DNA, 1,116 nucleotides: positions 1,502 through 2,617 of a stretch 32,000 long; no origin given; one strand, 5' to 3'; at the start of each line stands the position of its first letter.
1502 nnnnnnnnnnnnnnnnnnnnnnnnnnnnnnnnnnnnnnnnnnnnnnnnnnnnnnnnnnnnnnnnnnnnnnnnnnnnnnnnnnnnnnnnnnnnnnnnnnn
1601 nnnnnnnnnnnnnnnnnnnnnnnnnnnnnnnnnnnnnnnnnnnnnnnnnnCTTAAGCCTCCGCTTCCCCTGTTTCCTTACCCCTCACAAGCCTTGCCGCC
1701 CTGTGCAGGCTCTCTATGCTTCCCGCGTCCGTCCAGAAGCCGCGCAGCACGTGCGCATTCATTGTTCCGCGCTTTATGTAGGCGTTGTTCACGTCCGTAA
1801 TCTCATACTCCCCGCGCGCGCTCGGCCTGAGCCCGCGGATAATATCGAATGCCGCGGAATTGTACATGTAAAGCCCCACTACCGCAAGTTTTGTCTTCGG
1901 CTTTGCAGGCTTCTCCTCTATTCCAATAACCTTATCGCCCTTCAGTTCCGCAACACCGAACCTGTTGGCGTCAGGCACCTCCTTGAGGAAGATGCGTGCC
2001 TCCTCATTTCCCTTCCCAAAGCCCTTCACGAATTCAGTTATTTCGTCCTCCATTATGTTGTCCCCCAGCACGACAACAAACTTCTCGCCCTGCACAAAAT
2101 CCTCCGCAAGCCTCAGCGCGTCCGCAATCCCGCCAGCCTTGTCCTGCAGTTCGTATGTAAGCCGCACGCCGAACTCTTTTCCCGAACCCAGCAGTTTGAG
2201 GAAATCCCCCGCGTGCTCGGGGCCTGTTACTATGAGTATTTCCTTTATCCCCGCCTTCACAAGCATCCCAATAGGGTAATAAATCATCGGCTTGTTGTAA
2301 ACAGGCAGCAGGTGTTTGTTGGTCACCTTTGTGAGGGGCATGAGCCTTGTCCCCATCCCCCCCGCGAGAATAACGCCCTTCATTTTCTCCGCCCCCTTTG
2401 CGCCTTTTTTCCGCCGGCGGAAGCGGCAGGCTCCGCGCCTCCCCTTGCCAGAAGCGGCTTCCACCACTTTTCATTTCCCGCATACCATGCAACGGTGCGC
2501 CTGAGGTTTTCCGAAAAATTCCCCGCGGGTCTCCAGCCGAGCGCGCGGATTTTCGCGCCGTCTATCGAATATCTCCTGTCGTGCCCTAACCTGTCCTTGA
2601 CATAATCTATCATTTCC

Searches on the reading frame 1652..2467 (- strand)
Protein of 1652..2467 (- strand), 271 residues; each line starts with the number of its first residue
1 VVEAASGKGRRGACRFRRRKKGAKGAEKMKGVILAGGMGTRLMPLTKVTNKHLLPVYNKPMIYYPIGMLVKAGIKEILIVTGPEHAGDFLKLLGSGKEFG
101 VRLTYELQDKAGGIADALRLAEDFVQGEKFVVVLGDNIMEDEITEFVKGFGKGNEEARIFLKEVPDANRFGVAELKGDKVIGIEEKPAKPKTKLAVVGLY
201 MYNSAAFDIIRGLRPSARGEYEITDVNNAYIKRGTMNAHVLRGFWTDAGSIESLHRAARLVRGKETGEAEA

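Call 55: search_protein_families(library=pfam, proteins=[window:1652-2467:-], max_evalue=0.00001)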
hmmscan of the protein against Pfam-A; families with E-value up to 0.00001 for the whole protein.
window:1652-2467:- (271 aa): 2 families
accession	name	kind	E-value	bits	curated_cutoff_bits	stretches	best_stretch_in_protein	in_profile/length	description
PF00483.29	NTP_transferase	-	2.3e-60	204.7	21.2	1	30-260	1-241/245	Nucleotidyl transferase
PF12804.13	NTP_transf_3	-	2.1e-11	44.7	27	1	31-138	1-97/160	MobA-like NTP transferase domain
